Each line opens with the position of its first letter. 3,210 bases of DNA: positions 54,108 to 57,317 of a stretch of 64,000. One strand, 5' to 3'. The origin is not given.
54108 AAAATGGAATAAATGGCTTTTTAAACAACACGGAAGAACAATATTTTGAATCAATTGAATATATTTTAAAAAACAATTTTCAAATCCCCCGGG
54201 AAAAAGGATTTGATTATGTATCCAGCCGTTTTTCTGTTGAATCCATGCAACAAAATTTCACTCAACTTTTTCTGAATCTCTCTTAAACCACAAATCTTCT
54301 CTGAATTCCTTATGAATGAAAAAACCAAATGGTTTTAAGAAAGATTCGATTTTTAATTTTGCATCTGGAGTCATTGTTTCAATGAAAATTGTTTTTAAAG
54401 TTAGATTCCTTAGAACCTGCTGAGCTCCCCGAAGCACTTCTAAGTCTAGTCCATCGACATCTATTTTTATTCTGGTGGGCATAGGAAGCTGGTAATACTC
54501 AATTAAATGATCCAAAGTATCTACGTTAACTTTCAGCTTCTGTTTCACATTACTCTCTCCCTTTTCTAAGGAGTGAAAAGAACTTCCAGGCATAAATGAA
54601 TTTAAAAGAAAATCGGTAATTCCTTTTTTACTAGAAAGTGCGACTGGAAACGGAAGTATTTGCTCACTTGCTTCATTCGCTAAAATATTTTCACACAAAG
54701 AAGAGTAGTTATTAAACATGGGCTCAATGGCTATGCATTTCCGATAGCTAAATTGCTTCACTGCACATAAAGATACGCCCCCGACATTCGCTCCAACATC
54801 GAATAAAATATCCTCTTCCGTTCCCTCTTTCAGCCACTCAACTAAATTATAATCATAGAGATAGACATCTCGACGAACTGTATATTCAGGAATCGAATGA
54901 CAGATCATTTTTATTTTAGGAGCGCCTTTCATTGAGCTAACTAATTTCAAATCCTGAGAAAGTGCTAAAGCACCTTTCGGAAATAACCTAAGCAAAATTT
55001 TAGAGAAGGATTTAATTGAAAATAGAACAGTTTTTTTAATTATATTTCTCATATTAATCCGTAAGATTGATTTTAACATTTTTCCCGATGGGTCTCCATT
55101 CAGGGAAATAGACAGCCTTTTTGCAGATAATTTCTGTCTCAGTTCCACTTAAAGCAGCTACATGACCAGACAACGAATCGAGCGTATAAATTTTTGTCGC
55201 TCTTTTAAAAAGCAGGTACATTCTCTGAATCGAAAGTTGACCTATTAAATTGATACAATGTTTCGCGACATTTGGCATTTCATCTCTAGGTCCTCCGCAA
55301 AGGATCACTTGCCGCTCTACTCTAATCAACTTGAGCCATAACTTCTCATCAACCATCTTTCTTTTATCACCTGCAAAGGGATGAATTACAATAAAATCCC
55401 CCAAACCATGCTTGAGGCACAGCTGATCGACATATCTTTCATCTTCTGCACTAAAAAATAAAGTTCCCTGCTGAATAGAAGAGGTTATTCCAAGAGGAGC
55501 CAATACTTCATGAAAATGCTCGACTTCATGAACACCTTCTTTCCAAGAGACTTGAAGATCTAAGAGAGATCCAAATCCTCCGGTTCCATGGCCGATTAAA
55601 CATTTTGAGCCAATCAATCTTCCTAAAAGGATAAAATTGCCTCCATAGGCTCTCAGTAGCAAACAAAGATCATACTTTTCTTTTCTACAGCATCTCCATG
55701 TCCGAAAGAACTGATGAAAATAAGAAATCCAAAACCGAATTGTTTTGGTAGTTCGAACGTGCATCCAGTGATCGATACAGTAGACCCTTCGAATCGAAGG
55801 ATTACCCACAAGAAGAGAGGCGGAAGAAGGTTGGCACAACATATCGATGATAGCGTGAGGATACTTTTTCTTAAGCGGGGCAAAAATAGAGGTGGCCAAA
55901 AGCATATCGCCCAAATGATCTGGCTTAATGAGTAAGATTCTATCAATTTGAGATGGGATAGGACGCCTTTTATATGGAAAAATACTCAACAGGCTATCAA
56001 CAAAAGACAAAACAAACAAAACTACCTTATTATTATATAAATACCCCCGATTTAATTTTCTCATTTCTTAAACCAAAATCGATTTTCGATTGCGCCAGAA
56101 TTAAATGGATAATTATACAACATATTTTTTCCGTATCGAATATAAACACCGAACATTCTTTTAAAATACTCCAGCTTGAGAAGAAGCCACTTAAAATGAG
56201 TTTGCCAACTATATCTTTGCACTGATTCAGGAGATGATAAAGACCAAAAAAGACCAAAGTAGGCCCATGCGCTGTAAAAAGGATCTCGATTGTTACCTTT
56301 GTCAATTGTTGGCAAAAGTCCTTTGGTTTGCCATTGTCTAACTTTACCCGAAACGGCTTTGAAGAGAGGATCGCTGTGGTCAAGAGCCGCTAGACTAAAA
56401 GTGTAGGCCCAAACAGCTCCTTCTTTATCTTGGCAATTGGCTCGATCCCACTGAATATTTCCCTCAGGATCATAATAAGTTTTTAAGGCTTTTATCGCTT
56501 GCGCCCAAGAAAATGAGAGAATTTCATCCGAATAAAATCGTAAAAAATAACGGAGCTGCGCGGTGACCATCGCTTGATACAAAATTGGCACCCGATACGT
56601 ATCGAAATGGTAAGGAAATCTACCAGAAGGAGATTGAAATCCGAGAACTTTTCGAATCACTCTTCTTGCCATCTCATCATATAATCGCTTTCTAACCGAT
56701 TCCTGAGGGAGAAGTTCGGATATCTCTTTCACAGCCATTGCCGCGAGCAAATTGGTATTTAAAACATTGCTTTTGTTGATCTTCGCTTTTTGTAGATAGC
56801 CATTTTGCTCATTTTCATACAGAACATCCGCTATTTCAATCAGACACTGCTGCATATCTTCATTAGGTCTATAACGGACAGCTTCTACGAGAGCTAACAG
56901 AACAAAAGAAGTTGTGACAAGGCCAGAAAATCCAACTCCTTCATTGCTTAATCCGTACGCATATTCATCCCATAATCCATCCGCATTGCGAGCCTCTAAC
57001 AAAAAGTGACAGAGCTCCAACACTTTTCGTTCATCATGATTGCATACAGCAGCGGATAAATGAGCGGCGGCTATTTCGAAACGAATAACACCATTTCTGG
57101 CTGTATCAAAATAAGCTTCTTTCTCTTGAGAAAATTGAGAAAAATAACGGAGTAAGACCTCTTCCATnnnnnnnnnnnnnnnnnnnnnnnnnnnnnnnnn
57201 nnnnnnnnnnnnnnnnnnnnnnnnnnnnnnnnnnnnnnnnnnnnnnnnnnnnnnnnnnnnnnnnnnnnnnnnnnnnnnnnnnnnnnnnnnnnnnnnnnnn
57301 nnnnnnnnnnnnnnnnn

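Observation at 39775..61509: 21.7-kb, roughly 21-gene surface-glycan locus between topA-SWIB and uvrB in a Chlamydiota-type genome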

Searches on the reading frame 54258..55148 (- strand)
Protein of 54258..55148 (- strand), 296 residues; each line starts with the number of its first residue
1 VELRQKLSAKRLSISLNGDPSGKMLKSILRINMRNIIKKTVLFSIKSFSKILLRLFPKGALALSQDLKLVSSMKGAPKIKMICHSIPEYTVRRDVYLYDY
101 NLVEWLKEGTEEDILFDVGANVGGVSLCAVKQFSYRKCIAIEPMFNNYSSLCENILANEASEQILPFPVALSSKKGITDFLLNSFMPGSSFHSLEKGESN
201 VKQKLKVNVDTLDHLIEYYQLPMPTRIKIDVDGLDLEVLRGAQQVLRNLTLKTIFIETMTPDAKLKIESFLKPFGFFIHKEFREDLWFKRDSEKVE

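Call 4: search_protein_families(library=pfam, proteins=[window:54258-55148:-], max_evalue=0.001)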
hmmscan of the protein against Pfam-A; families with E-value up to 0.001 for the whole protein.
window:54258-55148:- (296 aa): 2 families
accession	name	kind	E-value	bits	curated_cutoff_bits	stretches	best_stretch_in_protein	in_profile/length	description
PF05050.19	Methyltransf_21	-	1e-12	48.9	22.7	1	117-276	1-171/173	Methyltransferase FkbM domain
PF05575.17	V_cholerae_RfbT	-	1.1e-05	25.3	27.9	1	98-240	65-208/286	Vibrio cholerae RfbT protein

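Call 7: search_protein_families(library=ncbifam, proteins=[window:54258-55148:-], max_evalue=0.001)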
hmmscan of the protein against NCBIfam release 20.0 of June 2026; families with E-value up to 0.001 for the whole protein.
window:54258-55148:- (296 aa): 1 family
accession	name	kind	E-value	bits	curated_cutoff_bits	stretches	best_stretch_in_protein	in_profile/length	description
TIGR01444.1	fkbM_fam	subfamily_domain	7.9e-25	88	37.7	1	115-250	2-135/143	FkbM family methyltransferase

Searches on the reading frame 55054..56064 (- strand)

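Call 4: search_protein_families(library=pfam, proteins=[window:55054-56064:-], max_evalue=0.001)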
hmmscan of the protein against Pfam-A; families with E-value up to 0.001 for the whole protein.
window:55054-56064:- (336 aa): 1 family
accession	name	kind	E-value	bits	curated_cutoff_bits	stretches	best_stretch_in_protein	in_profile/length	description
PF01075.23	Glyco_transf_9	-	1.4e-05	24.9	22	1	164-304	47-199/247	Glycosyltransferase family 9 (heptosyltransferase)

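Call 7: search_protein_families(library=ncbifam, proteins=[window:55054-56064:-], max_evalue=0.001)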
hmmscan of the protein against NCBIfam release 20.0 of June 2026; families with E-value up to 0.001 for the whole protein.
window:55054-56064:- (336 aa): 4 families
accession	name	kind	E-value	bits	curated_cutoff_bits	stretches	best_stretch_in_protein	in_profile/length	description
TIGR02201.1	heptsyl_trn_III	equivalog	3.5e-24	85.5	170.2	1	42-329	1-300/344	putative lipopolysaccharide heptosyltransferase III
NF007742.0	PRK10422.1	equivalog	1e-22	80.4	467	1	39-330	4-303/352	lipopolysaccharide core heptosyltransferase RfaQ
TIGR02195.1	heptsyl_trn_II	equivalog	8.5e-10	38.3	134.6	1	42-97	1-56/339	lipopolysaccharide heptosyltransferase II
NF008162.0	PRK10916.1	equivalog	1.3e-07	31.2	569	1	42-94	2-54/348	ADP-heptose--LPS heptosyltransferase RfaF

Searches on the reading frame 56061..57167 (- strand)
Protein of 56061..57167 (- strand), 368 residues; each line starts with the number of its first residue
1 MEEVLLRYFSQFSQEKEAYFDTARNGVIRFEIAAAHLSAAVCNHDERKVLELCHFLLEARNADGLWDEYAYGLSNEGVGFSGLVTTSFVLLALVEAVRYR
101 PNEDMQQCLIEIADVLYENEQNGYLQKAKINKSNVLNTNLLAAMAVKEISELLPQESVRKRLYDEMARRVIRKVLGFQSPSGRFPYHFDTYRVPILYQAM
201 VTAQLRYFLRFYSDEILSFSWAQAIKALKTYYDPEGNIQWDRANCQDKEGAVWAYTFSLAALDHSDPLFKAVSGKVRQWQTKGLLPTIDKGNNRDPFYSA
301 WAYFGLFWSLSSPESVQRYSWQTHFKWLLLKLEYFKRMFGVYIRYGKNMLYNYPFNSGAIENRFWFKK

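Call 4: search_protein_families(library=pfam, proteins=[window:56061-57167:-], max_evalue=0.001)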
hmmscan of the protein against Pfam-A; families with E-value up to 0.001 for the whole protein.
window:56061-57167:- (368 aa): 0 families

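Call 5: search_protein_families(library=pfam, proteins=[window:56061-57167:-], max_evalue=1)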
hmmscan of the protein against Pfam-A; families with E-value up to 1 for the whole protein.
window:56061-57167:- (368 aa): 0 families

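Call 7: search_protein_families(library=ncbifam, proteins=[window:56061-57167:-], max_evalue=0.001)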
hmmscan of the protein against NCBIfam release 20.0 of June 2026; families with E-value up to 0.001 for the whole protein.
window:56061-57167:- (368 aa): 0 families

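Call 33: search_solved_structures(query=window:56061-57167:-, max_evalue=10)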
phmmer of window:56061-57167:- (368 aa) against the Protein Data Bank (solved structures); distinct sequences matched with E-value up to 10: 0.

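Call 47: search_protein_representatives(protein=window:56061-57167:-)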
Query: 368 residues. Proteins with E-value up to 0.001 (for the whole library): 49; up to 1e-10: 42; up to 1e-30: 25. The best 49 are listed.
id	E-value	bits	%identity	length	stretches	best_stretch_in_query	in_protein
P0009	1.2e-112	393.0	49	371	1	2-365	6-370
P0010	3.0e-76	273.3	43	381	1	26-365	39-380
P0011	1.5e-75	271.0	41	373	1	5-367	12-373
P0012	2.3e-69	250.6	41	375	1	50-367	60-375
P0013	1.0e-57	212.4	39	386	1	14-367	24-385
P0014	1.7e-56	208.4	38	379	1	21-366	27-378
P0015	4.9e-52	193.7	35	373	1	4-362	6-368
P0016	1.3e-48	182.4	34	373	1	4-363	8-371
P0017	2.5e-42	161.7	31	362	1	3-361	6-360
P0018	1.3e-41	159.3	32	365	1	27-351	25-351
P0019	3.2e-41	158.1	31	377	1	5-361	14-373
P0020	3.2e-41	158.1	30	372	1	17-363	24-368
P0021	2.0e-39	152.1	33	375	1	5-365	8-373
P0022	2.0e-38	148.9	50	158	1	18-172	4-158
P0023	4.5e-37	144.4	32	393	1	17-312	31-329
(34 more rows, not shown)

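Call 49: search_protein_families(library=pfam, alignment_id=A2, max_evalue=0.01)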
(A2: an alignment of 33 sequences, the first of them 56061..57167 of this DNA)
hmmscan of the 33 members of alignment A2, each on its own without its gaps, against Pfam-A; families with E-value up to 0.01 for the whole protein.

A. member 1, window:56061-57167:- (368 aa): 0 families

B. families by the number of members that match (of 33 scanned): 7 families
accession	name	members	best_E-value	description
PF09492.16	Pec_lyase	3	3.2e-08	Pectic acid lyase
PF06662.19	C5-epim_C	3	9.3e-05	D-glucuronyl C5-epimerase C-terminus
PF13243.12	SQHop_cyclase_C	2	0.00047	Squalene-hopene cyclase C-terminal domain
PF07944.18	Beta-AFase-like_GH127_cat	2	0.00056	Beta-L-arabinofuranosidase, GH127 catalytic domain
PF07470.19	Glyco_hydro_88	2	0.00096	Glycosyl Hydrolase Family 88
PF05147.19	LANC_like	1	3.2e-06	Lanthionine synthetase C-like protein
PF07678.20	TED_complement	1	1.9e-05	A-macroglobulin TED domain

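Call 50: search_solved_structures(query=A2, max_evalue=10)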
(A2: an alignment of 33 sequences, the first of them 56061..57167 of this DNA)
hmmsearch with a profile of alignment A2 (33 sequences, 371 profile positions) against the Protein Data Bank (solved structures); distinct sequences matched with E-value up to 10: 7.
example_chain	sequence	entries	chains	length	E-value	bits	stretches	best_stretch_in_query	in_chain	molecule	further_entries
3sqc_A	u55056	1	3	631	0.0002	23.5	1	49-103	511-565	SQUALENE--HOPENE CYCLASE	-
2sqc_A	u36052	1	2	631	0.0002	23.5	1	49-103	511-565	SQUALENE-HOPENE CYCLASE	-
1gsz_A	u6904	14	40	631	0.0002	23.5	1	49-103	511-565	SQUALENE--HOPENE CYCLASE | SQUALENE-HOPENE CYCLASE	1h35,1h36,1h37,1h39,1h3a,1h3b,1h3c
5h7c_A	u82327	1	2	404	0.028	16.5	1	249-317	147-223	Immunoglobulin G-binding protein A, DHR14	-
5al6_A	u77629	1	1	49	1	11.4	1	38-76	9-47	ANASTRAL SPINDLE 2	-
1hzf_A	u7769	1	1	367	2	10.4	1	46-126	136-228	COMPLEMENT FACTOR C4A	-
5cwh_A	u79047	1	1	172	3.1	9.7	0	249-289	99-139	Designed helical repeat protein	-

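Call 74: find_encoding_contigs(protein=P0009, flank=8000, max_places=2)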
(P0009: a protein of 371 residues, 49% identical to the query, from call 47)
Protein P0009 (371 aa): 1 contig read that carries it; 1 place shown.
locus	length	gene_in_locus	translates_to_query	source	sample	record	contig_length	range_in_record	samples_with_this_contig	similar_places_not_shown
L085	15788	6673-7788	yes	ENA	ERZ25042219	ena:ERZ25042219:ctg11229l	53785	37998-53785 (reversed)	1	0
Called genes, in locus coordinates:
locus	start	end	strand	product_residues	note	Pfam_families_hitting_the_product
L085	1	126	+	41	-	?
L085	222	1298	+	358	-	PF01370:Epimerase, PF04321:RmlD_sub_bind, PF16363:GDP_Man_Dehyd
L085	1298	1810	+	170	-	PF13439:Glyco_transf_4 (faint)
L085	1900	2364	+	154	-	PF00534:Glycos_transf_1, PF13692:Glyco_trans_1_4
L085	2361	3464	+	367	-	PF13439:Glyco_transf_4 (weak), PF00534:Glycos_transf_1, PF13692:Glyco_trans_1_4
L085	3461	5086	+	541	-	PF00483:NTP_transferase, PF22640:ManC_GMP_beta-helix, PF13489:Methyltransf_23, PF08241:Methyltransf_11 (weak), PF08242:Methyltransf_12 (weak)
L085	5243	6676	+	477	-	PF07883:Cupin_2 (faint)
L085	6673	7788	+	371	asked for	-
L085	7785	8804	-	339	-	PF00534:Glycos_transf_1, PF13692:Glyco_trans_1_4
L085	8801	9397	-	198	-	PF01370:Epimerase, PF16363:GDP_Man_Dehyd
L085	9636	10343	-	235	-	PF00483:NTP_transferase, PF12804:NTP_transf_3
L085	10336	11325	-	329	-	PF00106:adh_short, PF01073:3Beta_HSD, PF01370:Epimerase, PF02719:Polysacc_synt_2, PF04321:RmlD_sub_bind, PF05368:NmrA, PF07993:NAD_binding_4, PF16363:GDP_Man_Dehyd, +1 more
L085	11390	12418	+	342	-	-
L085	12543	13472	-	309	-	PF13439:Glyco_transf_4, PF00534:Glycos_transf_1, PF13692:Glyco_trans_1_4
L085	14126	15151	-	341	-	PF13489:Methyltransf_23, PF08241:Methyltransf_11, PF13649:Methyltransf_25 (weak), PF13847:Methyltransf_31 (faint)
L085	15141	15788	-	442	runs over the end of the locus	PF03721:UDPG_MGDP_dh_N, PF00984:UDPG_MGDP_dh, PF03720:UDPG_MGDP_dh_C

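Call 77: find_encoding_contigs(protein=P0010, flank=10000, max_places=2)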
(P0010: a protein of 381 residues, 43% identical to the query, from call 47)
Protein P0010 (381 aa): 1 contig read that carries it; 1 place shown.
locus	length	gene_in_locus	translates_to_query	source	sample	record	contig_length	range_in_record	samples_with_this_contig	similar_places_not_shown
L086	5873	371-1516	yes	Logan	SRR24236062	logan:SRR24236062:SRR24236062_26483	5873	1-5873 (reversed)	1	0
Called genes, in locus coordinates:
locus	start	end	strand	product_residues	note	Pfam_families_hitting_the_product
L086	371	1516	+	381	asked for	-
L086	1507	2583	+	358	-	PF01075:Glyco_transf_9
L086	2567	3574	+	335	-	PF10096:DUF2334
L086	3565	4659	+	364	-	PF13439:Glyco_transf_4, PF13579:Glyco_trans_4_4, PF00534:Glycos_transf_1, PF13692:Glyco_trans_1_4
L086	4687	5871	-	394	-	?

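Call 78: find_encoding_contigs(protein=P0011, flank=10000, max_places=2)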
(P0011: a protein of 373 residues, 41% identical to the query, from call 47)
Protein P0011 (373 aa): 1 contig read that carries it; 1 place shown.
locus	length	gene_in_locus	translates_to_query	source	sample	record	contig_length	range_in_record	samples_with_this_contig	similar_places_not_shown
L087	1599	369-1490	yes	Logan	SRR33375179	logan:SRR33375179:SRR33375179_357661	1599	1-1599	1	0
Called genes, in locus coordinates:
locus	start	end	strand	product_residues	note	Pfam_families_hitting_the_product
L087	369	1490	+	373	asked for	-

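Call 80: predict_structure(alignment_id=A2)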
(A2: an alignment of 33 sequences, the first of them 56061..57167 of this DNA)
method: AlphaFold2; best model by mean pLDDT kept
length: 368 residues; sequences in the alignment: 33
mean_pLDDT: 92.3   pTM: 0.92
mean pLDDT of the five models: 92.3, 92.2, 91.9, 91.3, 90.5
residues with pLDDT >= 90: 282; 70-90: 77; 50-70: 7; < 50: 2
segments of 3 or more residues with pLDDT < 50: none
pLDDT, mean of each block of 10 residues (from residue 1): 73 78 88 95 93 96 94 85 96 98 98 96 87 90 98 98 98 98 94 96 98 96 98 97 93 96 95 92 87 90 93 87 97 95 91 89 62
secondary structure, 60 per line:
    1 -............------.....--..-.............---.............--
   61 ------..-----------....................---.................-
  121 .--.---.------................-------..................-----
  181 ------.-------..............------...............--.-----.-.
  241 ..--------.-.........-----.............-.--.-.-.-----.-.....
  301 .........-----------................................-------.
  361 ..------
elements in order: H2-13 H30-42 H46-58 E80-82 H83-99 H103-119 H136-150 H158-175 H195-208 H215-229 H253-261 H267-279 H296-309 H321-352

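Call 98: find_encoding_contigs(protein=P0013, flank=10000, max_places=1)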
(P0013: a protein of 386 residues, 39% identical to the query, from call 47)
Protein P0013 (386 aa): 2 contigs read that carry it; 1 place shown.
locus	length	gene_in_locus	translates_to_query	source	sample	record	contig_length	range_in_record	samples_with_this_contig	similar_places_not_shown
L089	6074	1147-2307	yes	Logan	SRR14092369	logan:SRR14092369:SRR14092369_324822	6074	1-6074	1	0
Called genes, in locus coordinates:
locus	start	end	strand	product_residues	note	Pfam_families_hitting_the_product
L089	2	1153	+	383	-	?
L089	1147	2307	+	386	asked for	-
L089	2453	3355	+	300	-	PF10096:DUF2334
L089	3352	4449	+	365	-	PF13439:Glyco_transf_4, PF13579:Glyco_trans_4_4, PF00534:Glycos_transf_1, PF13692:Glyco_trans_1_4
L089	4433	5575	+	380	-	PF20706:GT4-conflict, PF00534:Glycos_transf_1, PF13692:Glyco_trans_1_4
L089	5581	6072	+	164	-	?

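Call 99: find_encoding_contigs(protein=P0015, flank=10000, max_places=1)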
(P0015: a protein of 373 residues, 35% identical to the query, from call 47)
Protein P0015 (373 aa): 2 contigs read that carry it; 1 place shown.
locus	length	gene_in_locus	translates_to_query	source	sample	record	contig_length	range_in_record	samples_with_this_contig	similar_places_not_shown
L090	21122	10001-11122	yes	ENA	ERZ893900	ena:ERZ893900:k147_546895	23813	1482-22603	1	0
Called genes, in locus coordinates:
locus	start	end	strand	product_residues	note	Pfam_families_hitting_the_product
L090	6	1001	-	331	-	PF01073:3Beta_HSD, PF01370:Epimerase, PF02719:Polysacc_synt_2, PF04321:RmlD_sub_bind, PF13460:NAD_binding_10, PF16363:GDP_Man_Dehyd, PF07993:NAD_binding_4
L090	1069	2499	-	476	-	PF00483:NTP_transferase, PF22640:ManC_GMP_beta-helix, PF01050:MannoseP_isomer, PF07883:Cupin_2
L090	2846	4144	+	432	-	PF01467:CTP_transf_like, PF13714:PEP_mutase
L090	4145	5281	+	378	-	PF02776:TPP_enzyme_N, PF02775:TPP_enzyme_C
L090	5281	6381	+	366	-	PF00465:Fe-ADH, PF13685:Fe-ADH_2, PF25137:ADH_Fe_C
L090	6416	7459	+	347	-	-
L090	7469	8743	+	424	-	PF03721:UDPG_MGDP_dh_N, PF00984:UDPG_MGDP_dh, PF03720:UDPG_MGDP_dh_C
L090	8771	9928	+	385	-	-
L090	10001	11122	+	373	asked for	-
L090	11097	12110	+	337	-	-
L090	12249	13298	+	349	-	-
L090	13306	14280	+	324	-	PF10096:DUF2334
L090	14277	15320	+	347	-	PF13439:Glyco_transf_4, PF00534:Glycos_transf_1, PF13692:Glyco_trans_1_4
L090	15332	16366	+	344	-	PF00534:Glycos_transf_1, PF13692:Glyco_trans_1_4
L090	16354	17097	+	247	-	PF00535:Glycos_transf_2, PF10111:Glyco_tranf_2_2 (weak)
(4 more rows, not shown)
